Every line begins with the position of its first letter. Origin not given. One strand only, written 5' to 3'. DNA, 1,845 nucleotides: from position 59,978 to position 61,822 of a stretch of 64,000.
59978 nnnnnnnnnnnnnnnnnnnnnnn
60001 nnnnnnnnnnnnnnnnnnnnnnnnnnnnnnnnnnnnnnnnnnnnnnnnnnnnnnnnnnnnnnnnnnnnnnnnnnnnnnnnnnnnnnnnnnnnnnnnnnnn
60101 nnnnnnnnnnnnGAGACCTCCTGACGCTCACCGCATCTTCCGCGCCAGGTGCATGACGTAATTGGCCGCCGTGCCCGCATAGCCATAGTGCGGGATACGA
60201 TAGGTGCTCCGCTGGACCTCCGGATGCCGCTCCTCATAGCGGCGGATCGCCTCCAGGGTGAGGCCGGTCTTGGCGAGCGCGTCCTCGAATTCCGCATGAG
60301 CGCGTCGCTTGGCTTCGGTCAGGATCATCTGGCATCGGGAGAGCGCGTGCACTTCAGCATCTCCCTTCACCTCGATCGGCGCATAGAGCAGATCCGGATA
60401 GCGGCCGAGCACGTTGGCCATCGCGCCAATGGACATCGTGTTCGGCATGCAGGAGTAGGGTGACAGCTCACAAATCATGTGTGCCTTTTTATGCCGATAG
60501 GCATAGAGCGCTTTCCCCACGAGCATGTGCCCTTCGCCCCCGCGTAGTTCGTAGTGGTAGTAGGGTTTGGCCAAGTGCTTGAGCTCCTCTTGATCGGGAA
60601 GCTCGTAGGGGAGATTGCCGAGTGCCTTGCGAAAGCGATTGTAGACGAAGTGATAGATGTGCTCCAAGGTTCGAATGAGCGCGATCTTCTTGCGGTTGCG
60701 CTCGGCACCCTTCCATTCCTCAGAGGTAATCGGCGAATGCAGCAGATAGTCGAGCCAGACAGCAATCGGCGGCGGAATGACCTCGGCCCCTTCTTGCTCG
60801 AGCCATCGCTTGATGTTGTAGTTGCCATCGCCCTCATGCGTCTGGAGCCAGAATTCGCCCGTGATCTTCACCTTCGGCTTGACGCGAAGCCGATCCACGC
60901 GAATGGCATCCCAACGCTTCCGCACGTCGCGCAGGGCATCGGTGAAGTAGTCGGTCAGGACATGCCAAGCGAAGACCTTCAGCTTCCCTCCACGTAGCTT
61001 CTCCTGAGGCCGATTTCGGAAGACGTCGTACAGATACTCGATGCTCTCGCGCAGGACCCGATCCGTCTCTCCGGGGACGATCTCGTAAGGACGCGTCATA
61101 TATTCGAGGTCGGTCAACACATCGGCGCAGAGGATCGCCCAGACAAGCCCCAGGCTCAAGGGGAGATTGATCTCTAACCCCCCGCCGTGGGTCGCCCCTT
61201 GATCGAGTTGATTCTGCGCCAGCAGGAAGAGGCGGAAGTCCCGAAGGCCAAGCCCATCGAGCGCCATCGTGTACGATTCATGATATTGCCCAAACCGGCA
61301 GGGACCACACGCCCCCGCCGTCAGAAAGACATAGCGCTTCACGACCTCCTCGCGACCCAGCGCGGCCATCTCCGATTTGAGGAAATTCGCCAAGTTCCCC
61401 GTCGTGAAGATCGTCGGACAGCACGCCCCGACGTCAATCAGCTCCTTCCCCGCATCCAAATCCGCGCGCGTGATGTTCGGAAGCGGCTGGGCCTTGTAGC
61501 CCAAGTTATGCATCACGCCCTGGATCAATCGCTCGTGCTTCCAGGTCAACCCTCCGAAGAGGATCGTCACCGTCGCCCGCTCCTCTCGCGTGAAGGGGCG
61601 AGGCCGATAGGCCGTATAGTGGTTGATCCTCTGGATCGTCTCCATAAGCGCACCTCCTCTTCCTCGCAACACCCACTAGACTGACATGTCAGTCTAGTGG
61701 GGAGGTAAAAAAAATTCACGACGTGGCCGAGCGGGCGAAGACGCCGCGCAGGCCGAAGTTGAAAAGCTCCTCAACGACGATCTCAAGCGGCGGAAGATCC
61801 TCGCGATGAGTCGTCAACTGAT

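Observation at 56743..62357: TetR-regulated three-gene split form of the 'CoA-substrate-specific enzyme activase' system (tandem HgdC-like ATPase plus two HgdA/B-like proteins)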

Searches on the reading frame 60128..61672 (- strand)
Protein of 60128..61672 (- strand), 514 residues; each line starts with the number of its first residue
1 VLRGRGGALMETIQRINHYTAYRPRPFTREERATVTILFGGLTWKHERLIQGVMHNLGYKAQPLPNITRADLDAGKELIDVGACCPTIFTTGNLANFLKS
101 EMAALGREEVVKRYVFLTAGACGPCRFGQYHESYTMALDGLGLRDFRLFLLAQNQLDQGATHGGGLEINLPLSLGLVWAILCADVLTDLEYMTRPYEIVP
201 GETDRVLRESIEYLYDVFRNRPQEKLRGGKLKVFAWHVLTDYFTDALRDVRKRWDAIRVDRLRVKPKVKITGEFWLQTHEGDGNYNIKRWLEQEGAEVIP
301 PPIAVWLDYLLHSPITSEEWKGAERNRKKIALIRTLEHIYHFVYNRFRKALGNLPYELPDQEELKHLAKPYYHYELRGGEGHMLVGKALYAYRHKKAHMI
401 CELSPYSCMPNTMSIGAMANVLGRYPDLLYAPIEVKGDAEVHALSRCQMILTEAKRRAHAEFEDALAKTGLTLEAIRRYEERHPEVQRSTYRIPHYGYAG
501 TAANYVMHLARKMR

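Call 3: search_protein_families(library=pfam, proteins=[window:60128-61672:-], max_evalue=0.01)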
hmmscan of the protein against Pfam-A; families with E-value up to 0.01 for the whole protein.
window:60128-61672:- (514 aa): 0 families

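Call 4: search_protein_families(library=ncbifam, proteins=[window:60128-61672:-], max_evalue=0.01)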
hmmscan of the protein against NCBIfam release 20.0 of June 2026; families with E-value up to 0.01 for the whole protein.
window:60128-61672:- (514 aa): 0 families

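Call 12: find_homologous_proteins(query=window:60128-61645:-)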
Query window:60128-61645:- (505 aa): 5999 proteins with E <= 0.001 among 8000 candidates; the best 120 are listed.
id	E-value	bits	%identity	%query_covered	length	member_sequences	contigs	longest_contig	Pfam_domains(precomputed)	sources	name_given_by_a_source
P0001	0.0e+0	1137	95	100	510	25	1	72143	-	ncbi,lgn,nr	ncbi:hypothetical protein HRbin10_01076 [bacterium HR10]|nr:hypothetical protein HRbin10_01076 [bact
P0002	5.9e-289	977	81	99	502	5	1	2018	-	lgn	-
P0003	1.5e-287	973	82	99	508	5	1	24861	-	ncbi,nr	ncbi:MAG TPA: hypothetical protein VNM72_06215 [Blastocatellia bacterium]|nr:hypothetical protein [B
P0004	4.9e-286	968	81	99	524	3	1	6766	-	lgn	-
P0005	5.7e-286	968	81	99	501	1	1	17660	-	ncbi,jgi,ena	-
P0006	7.4e-280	947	77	99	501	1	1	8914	-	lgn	-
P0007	3.4e-278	942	79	99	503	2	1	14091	-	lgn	-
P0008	7.7e-277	937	79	99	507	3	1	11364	-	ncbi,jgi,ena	-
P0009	1.6e-275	933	77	99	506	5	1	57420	-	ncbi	-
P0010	2.8e-275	932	79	98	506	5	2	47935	-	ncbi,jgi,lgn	jgi:predicted nucleotide-binding protein (sugar kinase/HSP70/actin superfamily)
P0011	4.5e-275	932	79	98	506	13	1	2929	-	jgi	jgi:predicted nucleotide-binding protein (sugar kinase/HSP70/actin superfamily)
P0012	2.2e-274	929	78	99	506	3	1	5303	-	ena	-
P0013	3.4e-273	925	77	98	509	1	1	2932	-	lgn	-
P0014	1.8e-272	923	78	98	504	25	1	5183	-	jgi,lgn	-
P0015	1.8e-271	920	78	99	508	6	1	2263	-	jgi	jgi:predicted nucleotide-binding protein (sugar kinase/HSP70/actin superfamily)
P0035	1.3e-264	897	74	99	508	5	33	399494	-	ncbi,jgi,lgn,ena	ncbi:MAG: hypothetical protein ABSF92_06785 [Candidatus Acidiferrales bacterium]|jgi:predicted nucle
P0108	9.2e-257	871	73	98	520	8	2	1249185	-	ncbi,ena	-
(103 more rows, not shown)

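Call 17: search_solved_structures(query=window:60128-61645:-, max_evalue=10, show_alignments=1)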
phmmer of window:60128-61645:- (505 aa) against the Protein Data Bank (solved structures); distinct sequences matched with E-value up to 10: 1.
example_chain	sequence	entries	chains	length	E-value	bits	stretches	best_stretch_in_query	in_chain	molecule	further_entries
2l6a_A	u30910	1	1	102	0.82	11.8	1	106-166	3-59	NACHT, LRR and PYD domains-containing protein 12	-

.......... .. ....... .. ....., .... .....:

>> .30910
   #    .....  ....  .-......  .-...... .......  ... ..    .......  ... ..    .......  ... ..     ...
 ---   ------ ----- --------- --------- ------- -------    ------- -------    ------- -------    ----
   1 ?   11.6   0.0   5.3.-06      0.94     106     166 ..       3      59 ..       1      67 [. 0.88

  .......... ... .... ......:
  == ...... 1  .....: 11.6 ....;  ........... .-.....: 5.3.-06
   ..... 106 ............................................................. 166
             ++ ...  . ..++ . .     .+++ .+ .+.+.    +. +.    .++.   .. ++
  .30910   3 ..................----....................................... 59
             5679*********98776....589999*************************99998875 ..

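Call 20: find_encoding_contigs(protein=P0035, flank=8000, max_places=3)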
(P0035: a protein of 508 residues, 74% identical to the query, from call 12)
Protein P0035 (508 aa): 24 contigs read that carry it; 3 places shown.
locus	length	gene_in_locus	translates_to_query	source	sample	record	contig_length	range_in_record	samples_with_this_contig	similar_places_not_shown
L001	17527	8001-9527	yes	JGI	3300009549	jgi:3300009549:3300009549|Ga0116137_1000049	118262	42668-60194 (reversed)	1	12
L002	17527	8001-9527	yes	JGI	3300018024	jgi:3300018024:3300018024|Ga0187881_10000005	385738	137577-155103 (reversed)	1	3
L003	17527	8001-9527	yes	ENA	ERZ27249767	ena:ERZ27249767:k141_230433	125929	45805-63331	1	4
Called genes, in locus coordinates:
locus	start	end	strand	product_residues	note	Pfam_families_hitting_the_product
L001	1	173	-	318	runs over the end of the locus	PF12740:PETase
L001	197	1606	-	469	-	-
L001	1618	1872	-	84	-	-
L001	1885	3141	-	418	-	PF04185:Phosphoesterase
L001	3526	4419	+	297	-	-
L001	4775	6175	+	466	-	-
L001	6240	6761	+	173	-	PF05838:Glyco_hydro_108, PF09374:PG_binding_3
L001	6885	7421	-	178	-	-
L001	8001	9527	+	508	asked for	-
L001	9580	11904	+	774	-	PF01869:BcrAD_BadFG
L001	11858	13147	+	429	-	PF09989:DUF2229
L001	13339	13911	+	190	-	-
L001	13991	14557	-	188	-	PF01794:Ferric_reduct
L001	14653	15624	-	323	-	PF00174:Oxidored_molyb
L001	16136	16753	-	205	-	PF00881:Nitroreductase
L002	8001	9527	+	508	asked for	-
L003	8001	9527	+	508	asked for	-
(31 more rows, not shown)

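Call 21: find_encoding_contigs(protein=P0108, flank=8000, max_places=2)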
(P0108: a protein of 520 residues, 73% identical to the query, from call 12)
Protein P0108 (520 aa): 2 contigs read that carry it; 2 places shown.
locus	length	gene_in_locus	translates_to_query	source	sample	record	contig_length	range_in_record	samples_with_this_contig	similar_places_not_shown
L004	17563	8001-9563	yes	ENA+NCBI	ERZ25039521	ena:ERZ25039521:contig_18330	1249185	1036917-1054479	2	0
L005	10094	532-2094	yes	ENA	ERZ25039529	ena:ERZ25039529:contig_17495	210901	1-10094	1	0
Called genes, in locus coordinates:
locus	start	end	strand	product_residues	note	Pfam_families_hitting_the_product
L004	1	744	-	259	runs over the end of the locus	PF00561:Abhydrolase_1, PF12697:Abhydrolase_6, PF08386:Abhydrolase_4 (faint), PF12146:Hydrolase_4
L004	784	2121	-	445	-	PF00206:Lyase_1, PF10397:ADSL_C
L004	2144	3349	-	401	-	PF00108:Thiolase_N, PF02803:Thiolase_C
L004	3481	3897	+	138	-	PF13279:4HBT_2, PF03061:4HBT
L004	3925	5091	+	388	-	PF00355:Rieske, PF00848:Ring_hydroxyl_A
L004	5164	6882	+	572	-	PF20142:Scaffold, PF01471:PG_binding_1 (faint), PF03734:YkuD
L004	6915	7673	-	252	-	PF05951:Peptidase_M15_2, PF08291:Peptidase_M15_3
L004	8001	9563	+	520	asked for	-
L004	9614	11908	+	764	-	PF01869:BcrAD_BadFG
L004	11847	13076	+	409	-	PF09989:DUF2229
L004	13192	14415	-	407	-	PF13385:Laminin_G_3 (weak)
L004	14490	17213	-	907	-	PF00578:AhpC-TSA, PF08534:Redoxin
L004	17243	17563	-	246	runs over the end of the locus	PF01790:LGT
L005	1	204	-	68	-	?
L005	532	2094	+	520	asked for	-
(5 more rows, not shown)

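Call 32: search_protein_families(library=pfam, proteins=[window:60128-61645:-], max_evalue=10)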
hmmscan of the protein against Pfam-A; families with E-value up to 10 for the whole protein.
window:60128-61645:- (505 aa): 1 family
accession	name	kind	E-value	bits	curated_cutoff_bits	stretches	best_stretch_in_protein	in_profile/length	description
PF23515.1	YibY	-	0.19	11.9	27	1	387-402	7-22/36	YibY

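Call 33: search_protein_representatives(protein=window:60128-61645:-)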
Query: 505 residues. Proteins with E-value up to 0.001 (for the whole library): 1798; up to 1e-10: 956; up to 1e-30: 221. The best 150 are listed.
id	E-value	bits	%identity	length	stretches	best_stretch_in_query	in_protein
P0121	1.6e-185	634.5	57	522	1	7-505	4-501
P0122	3.9e-168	577.1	54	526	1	8-501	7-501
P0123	1.1e-121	423.8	46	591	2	6-305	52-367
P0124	2.7e-117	409.4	44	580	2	9-305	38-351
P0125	5.4e-116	405.1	42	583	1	4-504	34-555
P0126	5.5e-116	405.0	60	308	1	197-502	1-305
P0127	3.4e-113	395.9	42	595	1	13-504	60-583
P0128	5.1e-113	395.3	61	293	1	6-296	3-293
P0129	3.5e-112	392.5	43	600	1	7-505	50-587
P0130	2.8e-110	386.2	57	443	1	10-316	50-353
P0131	1.1e-109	384.3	41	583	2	6-304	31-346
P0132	1.2e-106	374.2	41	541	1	6-502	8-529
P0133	1.0e-104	367.9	42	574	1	12-500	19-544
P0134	1.3e-102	360.9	44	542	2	28-312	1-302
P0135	1.8e-102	360.5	38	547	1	6-504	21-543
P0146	7.4e-89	315.5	40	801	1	15-503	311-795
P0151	4.6e-87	309.6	39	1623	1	22-503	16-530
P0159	3.4e-82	293.6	39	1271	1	17-501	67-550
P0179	6.9e-69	249.7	37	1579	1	8-463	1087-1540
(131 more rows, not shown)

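Call 34: search_protein_families(library=pfam, proteins=[P0151, P0159, P0179, P0146, P0121, P0125], max_evalue=0.01)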
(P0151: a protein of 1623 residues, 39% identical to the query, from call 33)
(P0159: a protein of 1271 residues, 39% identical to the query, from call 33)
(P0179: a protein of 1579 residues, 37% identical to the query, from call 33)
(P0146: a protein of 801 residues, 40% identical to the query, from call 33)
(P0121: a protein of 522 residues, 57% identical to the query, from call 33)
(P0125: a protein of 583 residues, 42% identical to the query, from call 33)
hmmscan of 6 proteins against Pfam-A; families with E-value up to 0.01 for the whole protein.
P0151 (1623 aa): 2 families
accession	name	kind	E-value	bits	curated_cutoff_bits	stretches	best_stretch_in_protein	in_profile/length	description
PF01869.26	BcrAD_BadFG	-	2.6e-66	224.4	31.5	2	903-1169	1-271/271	BadF/BadG/BcrA/BcrD ATPase family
PF09989.15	DUF2229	-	1.1e-40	140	29.4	1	1281-1511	1-217/218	CoA enzyme activase uncharacterised domain (DUF2229)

P0159 (1271 aa): 21 families
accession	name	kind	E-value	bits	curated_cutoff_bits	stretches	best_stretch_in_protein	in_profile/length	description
PF07992.20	Pyr_redox_2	-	9.8e-27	94.6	26.1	1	787-1104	2-290/291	Pyridine nucleotide-disulphide oxidoreductase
PF14691.11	Fer4_20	-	1e-15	57.9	25.8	1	692-770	29-108/113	Dihydroprymidine dehydrogenase domain II, 4Fe-4S cluster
PF13450.12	NAD_binding_8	-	2e-08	34.8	21.9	1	790-824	1-35/68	NAD(P)-binding Rossmann-like domain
PF12831.13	FAD_oxidored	-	4e-08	33.4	27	1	788-826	2-40/416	FAD dependent oxidoreductase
PF13738.12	Pyr_redox_3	-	7.6e-08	32.4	30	1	789-818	1-31/305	Pyridine nucleotide-disulphide oxidoreductase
PF00037.32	Fer4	-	3.4e-07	30.2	21.1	1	1238-1260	2-24/24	4Fe-4S binding domain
PF00070.33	Pyr_redox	-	3.6e-07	31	22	1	787-821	1-35/82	Pyridine nucleotide-disulphide oxidoreductase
PF01266.30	DAO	-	5.1e-07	30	27.9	1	787-821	1-35/353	FAD dependent oxidoreductase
PF01262.27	AlaDh_PNT_C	-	5.9e-07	29.6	23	1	784-818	27-61/214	Alanine dehydrogenase/PNT, C-terminal domain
PF03486.20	HI0933_like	-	2.6e-06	27.5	50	1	787-821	2-36/244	HI0933-like protein Rossmann domain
PF13237.11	Fer4_10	-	7.5e-06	26.2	25.5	2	1184-1255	1-53/53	4Fe-4S dicluster domain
PF01494.25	FAD_binding_3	-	4.6e-05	23.2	22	1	788-819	4-35/349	FAD binding domain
PF12797.12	Fer4_2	-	0.00011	22.3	24.5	1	1236-1255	2-21/22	4Fe-4S binding domain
PF01946.23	Thi4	-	0.00013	21.7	26.2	1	788-823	20-56/235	Thi4 family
PF12838.12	Fer4_7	-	0.00015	22.6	27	1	1244-1264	2-22/52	4Fe-4S dicluster domain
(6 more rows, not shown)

P0179 (1579 aa): 2 families
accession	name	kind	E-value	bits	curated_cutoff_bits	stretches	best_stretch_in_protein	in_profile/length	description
PF01869.26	BcrAD_BadFG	-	2.2e-68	231.2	31.5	2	348-610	1-271/271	BadF/BadG/BcrA/BcrD ATPase family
PF09989.15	DUF2229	-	9.4e-48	163.1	29.4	1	726-956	1-216/218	CoA enzyme activase uncharacterised domain (DUF2229)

P0146 (801 aa): 1 family
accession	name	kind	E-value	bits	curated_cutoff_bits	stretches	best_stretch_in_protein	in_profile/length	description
PF09989.15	DUF2229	-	1.2e-23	84.3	29.4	1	4-136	92-216/218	CoA enzyme activase uncharacterised domain (DUF2229)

P0121 (522 aa): 0 families

P0125 (583 aa): 0 families

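Call 35: predict_structure(alignment_id=A1)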
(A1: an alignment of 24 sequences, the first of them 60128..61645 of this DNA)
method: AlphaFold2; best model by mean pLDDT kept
length: 505 residues; sequences in the alignment: 24
mean_pLDDT: 78.1   pTM: 0.85
mean pLDDT of the five models: 78.1, 75.4, 74.7, 74.6, 69.6
residues with pLDDT >= 90: 194; 70-90: 172; 50-70: 79; < 50: 60
segments of 3 or more residues with pLDDT < 50: 1-12, 112-120, 152-155, 267-275, 306-312, 365-369, 398-404, 406-408
pLDDT, mean of each block of 10 residues (from residue 1): 38 64 88 85 93 83 73 57 84 92 85 42 65 76 62 58 89 93 93 95 98 82 88 97 97 95 55 53 87 76 55 59 82 93 88 81 52 73 91 60 46 71 61 70 95 98 96 96 94 97 87
secondary structure, 60 per line:
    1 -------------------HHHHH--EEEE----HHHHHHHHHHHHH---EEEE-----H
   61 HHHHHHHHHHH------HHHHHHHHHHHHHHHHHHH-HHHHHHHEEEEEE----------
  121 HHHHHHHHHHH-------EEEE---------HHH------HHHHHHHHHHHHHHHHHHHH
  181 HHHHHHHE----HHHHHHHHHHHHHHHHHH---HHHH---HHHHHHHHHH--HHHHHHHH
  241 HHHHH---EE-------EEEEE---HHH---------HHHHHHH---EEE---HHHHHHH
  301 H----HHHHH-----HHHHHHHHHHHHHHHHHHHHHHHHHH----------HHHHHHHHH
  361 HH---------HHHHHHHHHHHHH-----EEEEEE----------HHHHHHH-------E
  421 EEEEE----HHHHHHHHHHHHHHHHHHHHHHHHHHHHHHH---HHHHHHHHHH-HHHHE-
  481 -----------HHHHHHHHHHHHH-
elements in order: H20-24 E27-30 H35-47 E51-54 H60-71 H78-96 H98-104 E105-110 H121-131 E139-142 H161-187 H193-210 H214-217 H221-230 H233-245 E258-262 H278-284 E288-290 H294-301 H306-310 H316-341 H352-362 H372-384 E390-395 H406-412 E420-425 H430-460 H464-473 H475-478 H492-504

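Call 49: search_protein_families(library=pfam, alignment_id=A2, max_evalue=1)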
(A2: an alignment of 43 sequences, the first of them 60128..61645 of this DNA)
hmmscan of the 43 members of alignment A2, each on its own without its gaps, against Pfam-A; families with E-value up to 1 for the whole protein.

A. member 1, window:60128-61645:- (505 aa): 1 family
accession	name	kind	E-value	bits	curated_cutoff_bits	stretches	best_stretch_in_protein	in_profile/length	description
PF23515.1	YibY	-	0.19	11.9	27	1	387-402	7-22/36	YibY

B. families by the number of members that match (of 43 scanned): 29 families (the first 25 are shown)
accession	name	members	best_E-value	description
PF23515.1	YibY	6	0.022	YibY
PF10589.14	NADH_4Fe-4S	2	0.23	NADH-ubiquinone oxidoreductase-F iron-sulfur binding region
PF11208.13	DUF2992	1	0.0098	Protein of unknown function (DUF2992)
PF06719.19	AraC_N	1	0.011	AraC-type transcriptional regulator N-terminus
PF05908.16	Gamma_PGA_hydro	1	0.014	Poly-gamma-glutamate hydrolase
PF19969.4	VMAP-M8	1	0.024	vWA-MoxR associated protein middle region (VMAP-M) 8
PF01402.27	RHH_1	1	0.024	Ribbon-helix-helix protein, copG family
PF22139.1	XPD_arch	1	0.033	DNA repair helicase XPD, arch domain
PF19249.4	DUF5897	1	0.037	Family of unknown function (DUF5897)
PF16495.10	SWIRM-assoc_1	1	0.044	SWIRM-associated region 1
PF03454.20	MoeA_C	1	0.047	MoeA C-terminal region (domain IV)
PF11753.13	DUF3310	1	0.065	Protein of unknwon function (DUF3310)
PF19534.4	DUF6059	1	0.075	Family of unknown function (DUF6059)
PF05235.19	CHAD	1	0.1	CHAD domain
PF08889.16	WbqC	1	0.12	WbqC-like protein family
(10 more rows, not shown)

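Call 50: search_solved_structures(query=A2, max_evalue=10, show_alignments=2)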
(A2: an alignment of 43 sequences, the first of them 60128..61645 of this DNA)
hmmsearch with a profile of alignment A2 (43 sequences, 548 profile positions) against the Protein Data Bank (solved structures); distinct sequences matched with E-value up to 10: 1.
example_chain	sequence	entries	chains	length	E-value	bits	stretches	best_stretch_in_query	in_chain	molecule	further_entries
2xh8_A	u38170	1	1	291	1.1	11.2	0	420-447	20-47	ZINC ABC TRANSPORTER, PERIPLASMIC ZINC-BINDING PROTEIN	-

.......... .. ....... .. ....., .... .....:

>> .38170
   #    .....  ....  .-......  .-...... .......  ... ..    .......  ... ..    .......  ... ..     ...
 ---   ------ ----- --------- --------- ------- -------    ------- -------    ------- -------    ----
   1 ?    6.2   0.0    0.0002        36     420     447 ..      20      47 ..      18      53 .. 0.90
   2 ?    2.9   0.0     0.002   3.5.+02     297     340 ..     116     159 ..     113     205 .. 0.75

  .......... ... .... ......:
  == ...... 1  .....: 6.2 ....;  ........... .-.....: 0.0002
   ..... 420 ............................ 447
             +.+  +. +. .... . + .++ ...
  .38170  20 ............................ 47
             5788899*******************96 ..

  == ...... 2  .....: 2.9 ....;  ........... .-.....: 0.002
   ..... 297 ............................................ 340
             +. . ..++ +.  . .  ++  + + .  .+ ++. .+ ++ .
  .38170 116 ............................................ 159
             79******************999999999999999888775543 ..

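Call 52: find_related_loci(query=A2, collection=genome_contigs, flank=7000)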
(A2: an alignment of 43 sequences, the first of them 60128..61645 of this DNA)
Query A2 (505 aa) in genome_contigs; peptide patterns used: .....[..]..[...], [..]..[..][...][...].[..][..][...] (x = any residue, [..] = any of these).
600 stretches matched a pattern (row limit reached: there are more); 573 encode a relative of the query (tblastn E <= 1e-3); the best 80 are kept; 80 distinct loci.
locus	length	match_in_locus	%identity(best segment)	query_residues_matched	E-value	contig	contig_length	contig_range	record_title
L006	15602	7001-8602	43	7-505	3e-142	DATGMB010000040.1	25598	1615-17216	MAG TPA_asm: Bryobacteraceae bacterium isolate SMAG_U9901 k141_562017, whole genome shotgun sequence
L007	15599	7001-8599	43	5-502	5e-142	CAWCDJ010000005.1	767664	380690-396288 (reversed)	MAG: Bryobacterales bacterium isolate MFD05502.bin.1.198 genome assembly, contig: contig_35043, whole genome shotgun seq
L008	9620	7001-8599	43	8-505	4e-142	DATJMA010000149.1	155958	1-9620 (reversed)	MAG TPA_asm: Bryobacteraceae bacterium isolate SMAG_U14823 k141_1845697, whole genome shotgun sequence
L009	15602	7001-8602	42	5-503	2e-140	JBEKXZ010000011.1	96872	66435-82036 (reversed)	MAG: Bryobacteraceae bacterium isolate SPRUCE 663 SPRUCE_663_11, whole genome shotgun sequence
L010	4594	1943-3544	42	7-505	5e-142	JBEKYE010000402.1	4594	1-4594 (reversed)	MAG: Bryobacteraceae bacterium isolate SPRUCE 668 SPRUCE_668_402, whole genome shotgun sequence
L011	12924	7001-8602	42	7-505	1e-139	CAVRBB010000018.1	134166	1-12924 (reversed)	MAG: Bryobacterales bacterium isolate MFD04944.bin.2.53 genome assembly, contig: contig_84033, whole genome shotgun sequ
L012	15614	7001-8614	43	7-505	4e-139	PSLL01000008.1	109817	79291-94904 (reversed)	MAG: Candidatus Dadabacteria bacterium isolate ERB_12_1 NODE_18_length_109817_cov_4.435169, whole genome shotgun sequenc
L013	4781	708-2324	42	5-505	3e-141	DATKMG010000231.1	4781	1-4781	MAG TPA_asm: Terriglobia bacterium isolate SMAG_U14705 k141_484314, whole genome shotgun sequence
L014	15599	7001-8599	43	8-505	3e-137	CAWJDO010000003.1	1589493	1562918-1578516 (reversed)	MAG: Bryobacterales bacterium isolate MFD06435.bin.1.198 genome assembly, contig: contig_22953, whole genome shotgun seq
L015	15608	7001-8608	42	5-505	2e-136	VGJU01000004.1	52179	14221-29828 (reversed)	MAG: Candidatus Zixiibacteriota bacterium isolate K_Offshore_80m_m2_058 K_Offshore_80m_m2_058_Ga0194132_10001216, whole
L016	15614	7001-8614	41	3-505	5e-136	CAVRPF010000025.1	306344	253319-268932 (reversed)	MAG: Bryobacterales bacterium isolate MFD09603.bin.2.110 genome assembly, contig: contig_6696, whole genome shotgun sequ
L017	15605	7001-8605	41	5-504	5e-136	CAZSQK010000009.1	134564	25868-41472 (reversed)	MAG TPA_asm: uncultured Solibacteraceae bacterium isolate binchicken_co185_54 genome assembly, contig: NODE_159_length_1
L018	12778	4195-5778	45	9-504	7e-135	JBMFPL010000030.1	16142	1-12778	MAG: Bryobacteraceae bacterium isolate KM4338-62 NODE_2059_length_16142_cov_4.010505, whole genome shotgun sequence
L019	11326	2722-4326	40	5-505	4e-135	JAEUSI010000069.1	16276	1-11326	MAG: Ignavibacteria bacterium isolate new MAG-299 NODE_69_length_16276_cov_3.503303, whole genome shotgun sequence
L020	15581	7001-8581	42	7-505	6e-135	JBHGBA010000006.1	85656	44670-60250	MAG: Terriglobales bacterium isolate SBS.BIN.59 SBSBIN59_contig_6, whole genome shotgun sequence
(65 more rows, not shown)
